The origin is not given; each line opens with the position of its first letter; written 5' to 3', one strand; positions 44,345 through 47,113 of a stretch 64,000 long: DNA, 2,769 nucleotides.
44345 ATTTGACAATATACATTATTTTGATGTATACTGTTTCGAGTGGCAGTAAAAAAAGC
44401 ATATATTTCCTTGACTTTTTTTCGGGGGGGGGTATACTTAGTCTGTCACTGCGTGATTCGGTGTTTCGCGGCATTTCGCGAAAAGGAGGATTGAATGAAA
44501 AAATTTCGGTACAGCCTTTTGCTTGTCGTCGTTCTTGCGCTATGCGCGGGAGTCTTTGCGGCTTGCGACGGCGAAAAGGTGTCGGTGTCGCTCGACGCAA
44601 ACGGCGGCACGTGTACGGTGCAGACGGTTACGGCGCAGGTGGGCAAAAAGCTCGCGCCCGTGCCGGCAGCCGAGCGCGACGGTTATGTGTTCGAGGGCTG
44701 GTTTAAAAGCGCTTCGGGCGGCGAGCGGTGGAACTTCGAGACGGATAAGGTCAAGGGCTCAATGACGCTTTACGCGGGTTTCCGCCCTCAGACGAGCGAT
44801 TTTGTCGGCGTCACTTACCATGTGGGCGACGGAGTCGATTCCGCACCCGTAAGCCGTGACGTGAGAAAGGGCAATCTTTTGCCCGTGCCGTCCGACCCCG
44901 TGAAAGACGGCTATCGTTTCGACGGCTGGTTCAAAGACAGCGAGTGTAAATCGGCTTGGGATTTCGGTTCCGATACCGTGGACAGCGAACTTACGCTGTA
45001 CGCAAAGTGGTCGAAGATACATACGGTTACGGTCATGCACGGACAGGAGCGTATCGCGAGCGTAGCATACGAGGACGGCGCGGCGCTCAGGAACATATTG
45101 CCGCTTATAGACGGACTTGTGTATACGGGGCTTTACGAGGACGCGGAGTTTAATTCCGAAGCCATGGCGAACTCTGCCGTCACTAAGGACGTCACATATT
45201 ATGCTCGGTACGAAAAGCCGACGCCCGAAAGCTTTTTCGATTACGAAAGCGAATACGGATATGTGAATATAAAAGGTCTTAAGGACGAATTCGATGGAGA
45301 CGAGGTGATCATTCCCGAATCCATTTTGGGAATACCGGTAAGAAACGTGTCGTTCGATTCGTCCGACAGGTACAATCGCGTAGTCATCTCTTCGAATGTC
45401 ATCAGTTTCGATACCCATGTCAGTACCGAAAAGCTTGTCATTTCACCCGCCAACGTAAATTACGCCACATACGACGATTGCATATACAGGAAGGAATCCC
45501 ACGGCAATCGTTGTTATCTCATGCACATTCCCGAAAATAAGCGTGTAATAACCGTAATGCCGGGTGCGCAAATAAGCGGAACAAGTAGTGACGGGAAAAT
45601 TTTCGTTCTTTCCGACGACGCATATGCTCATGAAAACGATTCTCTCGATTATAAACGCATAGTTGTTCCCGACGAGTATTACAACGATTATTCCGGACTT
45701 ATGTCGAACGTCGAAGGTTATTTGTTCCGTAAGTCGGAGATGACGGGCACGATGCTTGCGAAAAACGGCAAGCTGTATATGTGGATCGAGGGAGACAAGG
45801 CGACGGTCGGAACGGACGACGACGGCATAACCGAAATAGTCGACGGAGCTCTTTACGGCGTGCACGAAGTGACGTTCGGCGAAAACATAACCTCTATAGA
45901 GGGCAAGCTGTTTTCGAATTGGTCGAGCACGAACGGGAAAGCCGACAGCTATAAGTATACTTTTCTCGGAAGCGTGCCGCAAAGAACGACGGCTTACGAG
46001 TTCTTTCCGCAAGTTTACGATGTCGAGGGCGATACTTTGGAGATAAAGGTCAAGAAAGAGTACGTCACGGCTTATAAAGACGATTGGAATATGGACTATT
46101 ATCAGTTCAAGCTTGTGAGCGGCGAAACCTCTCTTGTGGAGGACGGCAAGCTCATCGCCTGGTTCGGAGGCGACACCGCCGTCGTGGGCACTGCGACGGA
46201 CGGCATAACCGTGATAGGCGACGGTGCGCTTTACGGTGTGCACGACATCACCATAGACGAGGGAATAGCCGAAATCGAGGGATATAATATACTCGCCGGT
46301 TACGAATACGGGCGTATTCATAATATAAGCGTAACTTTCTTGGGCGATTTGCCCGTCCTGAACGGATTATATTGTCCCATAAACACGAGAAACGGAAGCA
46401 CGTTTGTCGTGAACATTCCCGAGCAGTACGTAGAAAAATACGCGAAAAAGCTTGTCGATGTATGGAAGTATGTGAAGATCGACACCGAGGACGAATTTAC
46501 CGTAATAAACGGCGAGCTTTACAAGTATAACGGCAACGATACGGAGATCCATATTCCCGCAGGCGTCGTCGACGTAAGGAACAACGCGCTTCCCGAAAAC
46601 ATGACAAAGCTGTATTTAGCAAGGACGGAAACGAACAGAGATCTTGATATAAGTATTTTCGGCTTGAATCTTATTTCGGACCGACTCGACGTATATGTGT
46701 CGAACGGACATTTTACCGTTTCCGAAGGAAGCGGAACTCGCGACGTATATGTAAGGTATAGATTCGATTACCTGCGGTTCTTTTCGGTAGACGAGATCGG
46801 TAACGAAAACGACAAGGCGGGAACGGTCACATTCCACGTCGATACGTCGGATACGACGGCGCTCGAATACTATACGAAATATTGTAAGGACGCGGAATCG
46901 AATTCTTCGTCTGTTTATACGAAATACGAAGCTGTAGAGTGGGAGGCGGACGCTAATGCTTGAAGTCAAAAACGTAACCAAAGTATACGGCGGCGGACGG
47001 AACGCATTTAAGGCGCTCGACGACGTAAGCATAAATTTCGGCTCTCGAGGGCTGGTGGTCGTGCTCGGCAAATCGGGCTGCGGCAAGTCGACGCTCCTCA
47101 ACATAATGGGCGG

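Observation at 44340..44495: G9 homopolymer inside the spacer of a near-consensus promoter upstream of a surface-lipoprotein / dual MacB-ABC operon: candidate phase-variation switch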

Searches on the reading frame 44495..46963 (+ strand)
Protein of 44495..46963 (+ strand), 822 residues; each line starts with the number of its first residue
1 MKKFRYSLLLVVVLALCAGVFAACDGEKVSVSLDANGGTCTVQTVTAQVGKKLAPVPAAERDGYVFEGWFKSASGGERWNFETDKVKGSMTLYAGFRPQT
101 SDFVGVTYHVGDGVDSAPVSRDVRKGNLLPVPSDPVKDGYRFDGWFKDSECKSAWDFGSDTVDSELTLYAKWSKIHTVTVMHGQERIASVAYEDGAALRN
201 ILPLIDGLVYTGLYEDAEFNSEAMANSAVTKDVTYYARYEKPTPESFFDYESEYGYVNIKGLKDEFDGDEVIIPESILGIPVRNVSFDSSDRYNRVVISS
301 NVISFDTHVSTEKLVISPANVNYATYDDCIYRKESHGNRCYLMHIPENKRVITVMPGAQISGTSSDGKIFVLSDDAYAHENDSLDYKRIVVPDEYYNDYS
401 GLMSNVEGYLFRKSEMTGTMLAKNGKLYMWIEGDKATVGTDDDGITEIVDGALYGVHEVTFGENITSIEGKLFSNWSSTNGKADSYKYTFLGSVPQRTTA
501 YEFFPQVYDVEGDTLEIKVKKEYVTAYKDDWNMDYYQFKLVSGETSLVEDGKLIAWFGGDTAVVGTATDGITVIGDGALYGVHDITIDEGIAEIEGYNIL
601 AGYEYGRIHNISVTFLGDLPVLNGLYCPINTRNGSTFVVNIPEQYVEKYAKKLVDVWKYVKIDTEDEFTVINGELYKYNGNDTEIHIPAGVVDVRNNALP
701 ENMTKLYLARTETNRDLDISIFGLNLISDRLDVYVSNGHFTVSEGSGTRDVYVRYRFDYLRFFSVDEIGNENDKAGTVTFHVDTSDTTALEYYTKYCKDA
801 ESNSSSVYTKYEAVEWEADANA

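Call 6: search_protein_families(library=pfam, proteins=[window:44495-46963:+])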
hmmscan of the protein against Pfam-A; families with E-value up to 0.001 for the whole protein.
window:44495-46963:+ (822 aa): 1 family
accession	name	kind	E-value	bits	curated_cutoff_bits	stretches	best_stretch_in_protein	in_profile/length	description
PF09479.16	Flg_new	-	1.2e-33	115.4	27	2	106-171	3-65/65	Listeria-Bacteroides repeat domain (List_Bact_rpt)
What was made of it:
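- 44495..46963 (+): 822-aa surface lipoprotein with Flg_new/InlB B-repeats and an unannotated C-terminal region of roughly 600 aa. Pfam Flg_new E = 1e-33 (call 6).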

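Call 7: search_protein_families(library=ncbifam, proteins=[window:44495-46963:+])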
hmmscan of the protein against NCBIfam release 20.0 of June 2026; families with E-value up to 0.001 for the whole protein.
window:44495-46963:+ (822 aa): 4 families
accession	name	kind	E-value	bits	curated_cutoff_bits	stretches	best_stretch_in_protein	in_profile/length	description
NF052328.1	NeuramTDE0471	equivalog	1.9e-20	73.1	900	2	104-182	47-126/538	neuraminidase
NF033189.1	internalin_A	exception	1.3e-18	66.7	1600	2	114-251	503-644/799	class 1 internalin InlA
NF033188.1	internalin_H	exception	1.7e-17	63.3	1050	2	31-97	417-481/548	InlH/InlC2 family class 1 internalin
TIGR02543.1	List_Bact_rpt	repeat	7.1e-14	51.9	20.95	2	60-99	2-43/44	TIGR02543 family repeat protein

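Call 8: find_encoding_contigs(protein=window:44495-46963:+, flank=3000, max_places=10)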
Protein window:44495-46963:+ (822 aa): 22 contigs read that carry it; 5 places shown.
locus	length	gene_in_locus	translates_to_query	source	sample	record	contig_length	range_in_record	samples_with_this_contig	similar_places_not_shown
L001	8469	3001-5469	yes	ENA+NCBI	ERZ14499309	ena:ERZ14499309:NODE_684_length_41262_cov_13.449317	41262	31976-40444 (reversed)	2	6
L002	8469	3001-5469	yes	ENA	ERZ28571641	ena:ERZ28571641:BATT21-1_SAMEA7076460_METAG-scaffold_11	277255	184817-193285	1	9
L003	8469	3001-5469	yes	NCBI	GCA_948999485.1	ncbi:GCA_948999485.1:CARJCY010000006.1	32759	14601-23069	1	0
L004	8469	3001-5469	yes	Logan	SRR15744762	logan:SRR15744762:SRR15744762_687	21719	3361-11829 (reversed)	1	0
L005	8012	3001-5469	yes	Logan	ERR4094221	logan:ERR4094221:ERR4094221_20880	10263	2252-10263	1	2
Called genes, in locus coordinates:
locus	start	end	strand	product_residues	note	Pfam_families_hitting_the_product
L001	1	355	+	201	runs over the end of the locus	PF07081:DUF1349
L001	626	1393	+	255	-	PF04298:Zn_peptidase_2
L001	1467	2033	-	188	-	-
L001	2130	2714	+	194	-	-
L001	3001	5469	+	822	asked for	PF09479:Flg_new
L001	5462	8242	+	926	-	PF00005:ABC_tran, PF02463:SMC_N, PF02687:FtsX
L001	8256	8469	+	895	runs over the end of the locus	PF00005:ABC_tran, PF02463:SMC_N, PF13476:AAA_23 (faint), PF02687:FtsX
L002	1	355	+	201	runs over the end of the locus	PF07081:DUF1349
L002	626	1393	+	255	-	PF04298:Zn_peptidase_2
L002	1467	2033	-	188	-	-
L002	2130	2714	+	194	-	-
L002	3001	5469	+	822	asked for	PF09479:Flg_new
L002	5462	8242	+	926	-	PF00005:ABC_tran, PF02463:SMC_N, PF02687:FtsX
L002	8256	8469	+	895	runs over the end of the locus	PF00005:ABC_tran, PF02463:SMC_N, PF13476:AAA_23 (faint), PF02687:FtsX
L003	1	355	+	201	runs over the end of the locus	PF07081:DUF1349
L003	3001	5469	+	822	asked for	PF09479:Flg_new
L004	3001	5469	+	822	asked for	PF09479:Flg_new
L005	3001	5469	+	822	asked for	PF09479:Flg_new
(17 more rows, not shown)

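Call 13: find_homologous_proteins(query=window:44495-46963:+, max_evalue=1e-20)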
Query window:44495-46963:+ (822 aa): 120 proteins with E <= 1e-20 among 8000 candidates.
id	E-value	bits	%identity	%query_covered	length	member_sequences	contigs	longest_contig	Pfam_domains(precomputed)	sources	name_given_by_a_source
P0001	0.0e+0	1877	100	100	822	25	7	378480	PF09479.17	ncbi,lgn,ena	-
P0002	0.0e+0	1215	67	100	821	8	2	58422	PF09479.17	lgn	-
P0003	0.0e+0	1203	66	100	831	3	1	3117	PF09479.17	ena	-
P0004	0.0e+0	1138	64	99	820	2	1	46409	PF09479.17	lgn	-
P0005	1.2e-184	634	43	100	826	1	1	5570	PF09479.17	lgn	-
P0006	3.7e-174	599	52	45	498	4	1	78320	-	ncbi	-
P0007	2.8e-113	398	31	27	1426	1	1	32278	PF12733.14,PF09479.17,PF19755.5,PF09136.17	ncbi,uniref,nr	ncbi:InlB B-repeat-containing protein [Paenibacillus luteus]|uniref:InlB B-repeat-containing protein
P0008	2.7e-94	335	28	27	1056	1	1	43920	PF09479.17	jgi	jgi:uncharacterized repeat protein (TIGR02543 family)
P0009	3.8e-91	325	32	25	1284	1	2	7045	PF09479.17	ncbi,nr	ncbi:MAG: InlB B-repeat-containing protein, partial [Clostridia bacterium]|nr:InlB B-repeat-containi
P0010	8.4e-91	324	35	23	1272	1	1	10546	PF09479.17,PF04773.19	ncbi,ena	-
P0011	5.1e-90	321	31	30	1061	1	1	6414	PF09479.17,PF13306.13,PF00395.26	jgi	-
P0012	3.0e-85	305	33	27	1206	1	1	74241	PF09479.17,PF13306.13,PF22128.3,PF26835.1,PF18998.7,PF18429.7,PF11762.15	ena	-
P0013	1.2e-80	290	31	26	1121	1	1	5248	PF09479.17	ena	-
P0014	2.7e-73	266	31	23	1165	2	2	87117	PF09479.17,PF18998.7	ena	-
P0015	1.8e-67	246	30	29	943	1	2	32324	PF09479.17,PF18998.7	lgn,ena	-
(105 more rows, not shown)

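Call 14: find_encoding_contigs(protein=P0002, flank=3000, max_places=10)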
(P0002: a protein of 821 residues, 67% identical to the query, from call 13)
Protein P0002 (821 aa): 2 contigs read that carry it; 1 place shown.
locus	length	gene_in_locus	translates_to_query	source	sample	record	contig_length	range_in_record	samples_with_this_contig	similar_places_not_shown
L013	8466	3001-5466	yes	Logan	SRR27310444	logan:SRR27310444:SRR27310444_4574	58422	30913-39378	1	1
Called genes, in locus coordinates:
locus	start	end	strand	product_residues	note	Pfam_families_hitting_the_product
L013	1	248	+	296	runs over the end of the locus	PF00483:NTP_transferase, PF12804:NTP_transf_3 (weak)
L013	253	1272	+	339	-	PF01073:3Beta_HSD, PF01370:Epimerase, PF02719:Polysacc_synt_2, PF04321:RmlD_sub_bind, PF07993:NAD_binding_4, PF16363:GDP_Man_Dehyd, PF13460:NAD_binding_10 (faint)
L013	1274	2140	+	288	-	PF01370:Epimerase, PF04321:RmlD_sub_bind, PF07993:NAD_binding_4 (weak), PF01073:3Beta_HSD, PF02719:Polysacc_synt_2, PF16363:GDP_Man_Dehyd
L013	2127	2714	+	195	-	PF00908:dTDP_sugar_isom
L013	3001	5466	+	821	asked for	PF09479:Flg_new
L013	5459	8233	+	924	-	PF00005:ABC_tran, PF02463:SMC_N (weak), PF02687:FtsX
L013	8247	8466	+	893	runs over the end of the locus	PF00005:ABC_tran, PF02463:SMC_N, PF13304:AAA_21 (faint), PF02687:FtsX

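Call 15: find_encoding_contigs(protein=P0004, flank=3000, max_places=10)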
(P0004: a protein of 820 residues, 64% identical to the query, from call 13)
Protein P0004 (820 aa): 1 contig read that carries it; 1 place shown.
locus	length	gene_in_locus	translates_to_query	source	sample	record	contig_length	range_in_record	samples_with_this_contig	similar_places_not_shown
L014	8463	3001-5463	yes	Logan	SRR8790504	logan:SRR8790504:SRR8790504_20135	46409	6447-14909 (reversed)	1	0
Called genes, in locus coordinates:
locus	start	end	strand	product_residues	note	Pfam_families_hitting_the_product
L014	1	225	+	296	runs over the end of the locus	PF00483:NTP_transferase, PF12804:NTP_transf_3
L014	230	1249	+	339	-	PF01073:3Beta_HSD, PF01370:Epimerase, PF02719:Polysacc_synt_2, PF04321:RmlD_sub_bind, PF16363:GDP_Man_Dehyd, PF07993:NAD_binding_4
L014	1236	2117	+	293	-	PF01370:Epimerase, PF04321:RmlD_sub_bind, PF01073:3Beta_HSD, PF07993:NAD_binding_4, PF02719:Polysacc_synt_2, PF16363:GDP_Man_Dehyd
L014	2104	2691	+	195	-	PF00908:dTDP_sugar_isom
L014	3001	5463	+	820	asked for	PF09479:Flg_new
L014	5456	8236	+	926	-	PF00005:ABC_tran, PF02463:SMC_N (weak), PF02687:FtsX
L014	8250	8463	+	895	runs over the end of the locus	PF00005:ABC_tran, PF02463:SMC_N, PF02687:FtsX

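Call 16: find_encoding_contigs(protein=P0005, flank=3000, max_places=10)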
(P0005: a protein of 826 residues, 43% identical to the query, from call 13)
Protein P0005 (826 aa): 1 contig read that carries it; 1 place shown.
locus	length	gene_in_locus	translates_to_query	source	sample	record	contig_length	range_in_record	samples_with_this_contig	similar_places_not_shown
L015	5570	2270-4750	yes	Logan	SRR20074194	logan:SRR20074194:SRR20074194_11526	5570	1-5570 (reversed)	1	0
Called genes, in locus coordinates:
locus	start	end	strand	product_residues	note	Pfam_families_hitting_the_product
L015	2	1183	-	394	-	?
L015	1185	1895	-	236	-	PF00072:Response_reg, PF04397:LytTR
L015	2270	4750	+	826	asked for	PF09479:Flg_new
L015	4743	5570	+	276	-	?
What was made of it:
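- In L015 the operon lies next to a LytTR two-component system (call 16).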

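Call 22: find_related_loci(query=A1, collection=genome_contigs, flank=3500)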
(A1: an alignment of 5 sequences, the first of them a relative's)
Query A1 (822 aa) in genome_contigs; peptide patterns used: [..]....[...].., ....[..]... (x = any residue, [..] = any of these).
600 stretches matched a pattern (row limit reached: there are more); 321 encode a relative of the query (tblastn E <= 1e-3); the best 80 are kept; 80 distinct loci.
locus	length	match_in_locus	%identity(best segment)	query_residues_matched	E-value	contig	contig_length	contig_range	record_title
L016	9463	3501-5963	67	1-822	0e+0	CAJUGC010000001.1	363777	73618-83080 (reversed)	MAG TPA_asm: uncultured Christensenella sp. isolate MGBC137892 genome assembly, contig: MGBC137892.1, whole genome shotg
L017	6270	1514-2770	33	3-241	8e-26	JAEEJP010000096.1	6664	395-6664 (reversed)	MAG: Methanomassiliicoccaceae archaeon isolate Tb.RUG.172 k141_9966159_flag=1_multi=38.0000_len=6664, whole genome shotg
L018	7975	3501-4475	33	20-241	1e-25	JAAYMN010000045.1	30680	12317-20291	MAG: Bacillota bacterium isolate AS20ysBPTH_33 45937_AS20, whole genome shotgun sequence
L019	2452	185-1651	29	1-285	4e-21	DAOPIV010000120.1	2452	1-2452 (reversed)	MAG TPA_asm: Clostridia bacterium isolate AMR_MDS_3294 NODE_49522_length_2452_cov_7.522320, whole genome shotgun sequenc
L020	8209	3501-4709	29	21-247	2e-20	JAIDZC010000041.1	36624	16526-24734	MAG: Anaeroplasmataceae bacterium isolate SC0377_S7_4 SC0377_S7_4_contig_41, whole genome shotgun sequence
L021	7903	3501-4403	31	52-221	2e-20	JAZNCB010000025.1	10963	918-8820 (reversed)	MAG: Eubacteriales bacterium isolate T1900044737_TS20190203.MAGScoT_cleanbin_000054 SGB_2031_k141_243683, whole genome s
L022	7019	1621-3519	28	4-242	4e-20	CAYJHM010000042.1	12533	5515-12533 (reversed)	MAG TPA_asm: uncultured Rikenellaceae bacterium isolate ERP123703_co2_52 genome assembly, contig: NODE_3521_length_12533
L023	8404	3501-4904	30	1-243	7e-20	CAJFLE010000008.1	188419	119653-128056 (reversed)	Candidatus Protoclostridium gallicola isolate Chicken_24_mag_120 genome assembly, contig: MAGpy_11413_24_idba_bin_120_fa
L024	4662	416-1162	32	30-265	3e-19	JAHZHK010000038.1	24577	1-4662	MAG: Coriobacteriaceae bacterium isolate HRGM_Genome_3264 HRGM_Genome_3264_38, whole genome shotgun sequence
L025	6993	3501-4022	30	1-172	3e-19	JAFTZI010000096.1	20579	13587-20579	MAG: Clostridia bacterium isolate RGIG4287 Roe_deer_Colon.Co__c1052015, whole genome shotgun sequence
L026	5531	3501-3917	36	31-245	4e-19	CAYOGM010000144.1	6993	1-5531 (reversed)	MAG TPA_asm: uncultured Acetatifactor sp. isolate SRP315200_co1_753 genome assembly, contig: NODE_25936_length_6993_cov_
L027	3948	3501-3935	34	30-175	8e-19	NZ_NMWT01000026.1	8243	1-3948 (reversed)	Bifidobacterium parmae strain Uis4E Contig_26, whole genome shotgun sequence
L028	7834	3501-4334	27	2-286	1e-18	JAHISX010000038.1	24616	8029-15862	MAG: Bacillota bacterium isolate MM_PC_MetaG.mb.192 MM_PC_MetaG.mb.192_k141_773477, whole genome shotgun sequence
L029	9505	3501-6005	29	27-285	1e-18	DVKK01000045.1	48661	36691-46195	MAG TPA_asm: Candidatus Ornithoclostridium excrementipullorum isolate ChiW5-1639 ChiW5__C101932_L48661_SRR5506738, whole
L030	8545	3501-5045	28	20-285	4e-18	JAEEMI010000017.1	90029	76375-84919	MAG: Clostridia bacterium isolate Tb.RUG.236 k141_7628913_flag=0_multi=43.6078_len=90029, whole genome shotgun sequence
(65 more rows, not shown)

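Call 41: find_encoding_contigs(protein=P0006, flank=4000, max_places=5)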
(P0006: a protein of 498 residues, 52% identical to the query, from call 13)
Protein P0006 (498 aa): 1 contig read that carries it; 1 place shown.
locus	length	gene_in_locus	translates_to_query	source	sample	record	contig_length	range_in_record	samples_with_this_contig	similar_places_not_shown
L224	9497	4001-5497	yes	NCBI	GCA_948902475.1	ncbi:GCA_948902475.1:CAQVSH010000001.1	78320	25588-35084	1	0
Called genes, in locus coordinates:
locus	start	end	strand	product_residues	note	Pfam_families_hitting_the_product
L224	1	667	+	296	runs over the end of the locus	PF00483:NTP_transferase, PF12804:NTP_transf_3 (weak)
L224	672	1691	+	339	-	PF01073:3Beta_HSD, PF01370:Epimerase, PF02719:Polysacc_synt_2, PF04321:RmlD_sub_bind, PF07993:NAD_binding_4, PF16363:GDP_Man_Dehyd, PF13460:NAD_binding_10 (faint)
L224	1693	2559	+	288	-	PF01370:Epimerase, PF04321:RmlD_sub_bind, PF07993:NAD_binding_4 (weak), PF01073:3Beta_HSD, PF02719:Polysacc_synt_2, PF16363:GDP_Man_Dehyd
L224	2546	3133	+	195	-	PF00908:dTDP_sugar_isom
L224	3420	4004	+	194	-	-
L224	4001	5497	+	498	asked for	-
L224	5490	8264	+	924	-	PF00005:ABC_tran, PF02463:SMC_N (weak), PF02687:FtsX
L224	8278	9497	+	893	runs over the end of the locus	PF00005:ABC_tran, PF02463:SMC_N, PF13304:AAA_21 (faint), PF02687:FtsX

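Call 43: list_cluster_members(proteins=[window:44495-46963:+, window:46956-49736:+, window:42120-42887:+, window:40080-40457:+])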
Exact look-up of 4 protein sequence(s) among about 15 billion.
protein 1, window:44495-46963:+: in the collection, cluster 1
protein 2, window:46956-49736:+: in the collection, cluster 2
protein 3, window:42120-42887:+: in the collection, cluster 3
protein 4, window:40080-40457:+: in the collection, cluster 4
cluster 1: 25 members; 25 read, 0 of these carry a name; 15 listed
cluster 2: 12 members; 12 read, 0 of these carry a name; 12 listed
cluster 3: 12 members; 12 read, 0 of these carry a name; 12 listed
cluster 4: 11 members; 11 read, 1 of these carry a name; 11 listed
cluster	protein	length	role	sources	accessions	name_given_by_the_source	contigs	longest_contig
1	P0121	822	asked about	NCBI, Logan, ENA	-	-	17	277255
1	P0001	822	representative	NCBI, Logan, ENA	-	-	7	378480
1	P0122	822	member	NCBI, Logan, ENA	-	-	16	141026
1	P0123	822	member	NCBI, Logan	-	-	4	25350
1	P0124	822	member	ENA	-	-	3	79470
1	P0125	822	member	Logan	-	-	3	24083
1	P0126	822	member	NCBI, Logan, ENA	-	-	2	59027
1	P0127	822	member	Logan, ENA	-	-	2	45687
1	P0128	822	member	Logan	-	-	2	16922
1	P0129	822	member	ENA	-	-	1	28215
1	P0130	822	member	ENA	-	-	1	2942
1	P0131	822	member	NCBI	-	-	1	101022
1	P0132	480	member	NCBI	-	-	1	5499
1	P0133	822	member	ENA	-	-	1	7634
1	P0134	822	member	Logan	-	-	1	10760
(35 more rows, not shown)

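Call 44: find_encoding_contigs(protein=P0001, flank=3000, max_places=10)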
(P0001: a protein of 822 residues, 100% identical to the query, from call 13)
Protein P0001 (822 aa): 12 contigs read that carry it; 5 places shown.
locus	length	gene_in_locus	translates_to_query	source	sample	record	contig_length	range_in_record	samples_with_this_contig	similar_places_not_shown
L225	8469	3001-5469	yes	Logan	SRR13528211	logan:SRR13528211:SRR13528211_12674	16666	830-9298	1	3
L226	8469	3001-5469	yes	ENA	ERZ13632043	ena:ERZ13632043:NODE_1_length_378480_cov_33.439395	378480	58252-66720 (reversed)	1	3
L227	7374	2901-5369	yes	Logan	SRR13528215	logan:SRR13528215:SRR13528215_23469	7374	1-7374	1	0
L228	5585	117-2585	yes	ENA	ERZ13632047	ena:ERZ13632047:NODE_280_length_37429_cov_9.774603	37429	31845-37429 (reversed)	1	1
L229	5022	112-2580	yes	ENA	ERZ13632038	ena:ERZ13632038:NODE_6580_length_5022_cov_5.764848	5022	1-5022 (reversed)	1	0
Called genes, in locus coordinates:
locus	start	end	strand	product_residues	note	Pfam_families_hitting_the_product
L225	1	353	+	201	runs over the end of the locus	PF07081:DUF1349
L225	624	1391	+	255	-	PF04298:Zn_peptidase_2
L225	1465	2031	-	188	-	-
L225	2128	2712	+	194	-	-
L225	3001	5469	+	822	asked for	PF09479:Flg_new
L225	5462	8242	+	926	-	PF00005:ABC_tran, PF02463:SMC_N, PF02687:FtsX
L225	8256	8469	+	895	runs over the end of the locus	PF00005:ABC_tran, PF02463:SMC_N, PF13476:AAA_23 (faint), PF02687:FtsX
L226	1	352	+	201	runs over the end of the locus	PF07081:DUF1349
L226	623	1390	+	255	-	PF04298:Zn_peptidase_2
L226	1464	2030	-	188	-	-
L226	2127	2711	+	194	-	-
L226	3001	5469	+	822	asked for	PF09479:Flg_new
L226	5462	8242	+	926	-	PF00005:ABC_tran, PF02463:SMC_N, PF02687:FtsX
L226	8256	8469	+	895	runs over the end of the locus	PF00005:ABC_tran, PF02463:SMC_N, PF13476:AAA_23 (faint), PF02687:FtsX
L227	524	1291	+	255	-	PF04298:Zn_peptidase_2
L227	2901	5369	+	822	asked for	PF09479:Flg_new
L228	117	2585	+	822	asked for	PF09479:Flg_new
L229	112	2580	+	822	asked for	PF09479:Flg_new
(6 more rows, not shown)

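Call 45: find_encoding_contigs(protein=P0122, flank=3000, max_places=10)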
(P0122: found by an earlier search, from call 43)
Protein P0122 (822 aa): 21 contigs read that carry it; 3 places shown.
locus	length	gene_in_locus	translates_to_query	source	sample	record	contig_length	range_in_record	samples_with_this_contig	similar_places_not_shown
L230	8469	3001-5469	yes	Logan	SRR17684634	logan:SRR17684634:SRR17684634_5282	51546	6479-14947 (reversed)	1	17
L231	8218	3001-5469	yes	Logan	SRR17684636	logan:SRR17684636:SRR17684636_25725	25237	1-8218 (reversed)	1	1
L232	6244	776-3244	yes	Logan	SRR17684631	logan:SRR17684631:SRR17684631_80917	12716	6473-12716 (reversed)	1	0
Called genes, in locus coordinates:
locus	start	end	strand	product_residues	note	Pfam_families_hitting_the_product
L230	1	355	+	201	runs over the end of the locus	PF07081:DUF1349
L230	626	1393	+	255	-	PF04298:Zn_peptidase_2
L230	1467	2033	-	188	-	-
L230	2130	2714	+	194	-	-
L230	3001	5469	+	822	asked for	PF09479:Flg_new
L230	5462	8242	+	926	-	PF00005:ABC_tran, PF02463:SMC_N, PF02687:FtsX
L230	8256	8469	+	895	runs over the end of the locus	PF00005:ABC_tran, PF02463:SMC_N, PF13476:AAA_23 (faint), PF02687:FtsX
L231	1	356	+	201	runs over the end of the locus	PF07081:DUF1349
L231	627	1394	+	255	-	PF04298:Zn_peptidase_2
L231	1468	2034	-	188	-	-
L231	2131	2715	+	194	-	-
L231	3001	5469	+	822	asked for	PF09479:Flg_new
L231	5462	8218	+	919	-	?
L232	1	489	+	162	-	?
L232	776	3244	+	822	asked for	PF09479:Flg_new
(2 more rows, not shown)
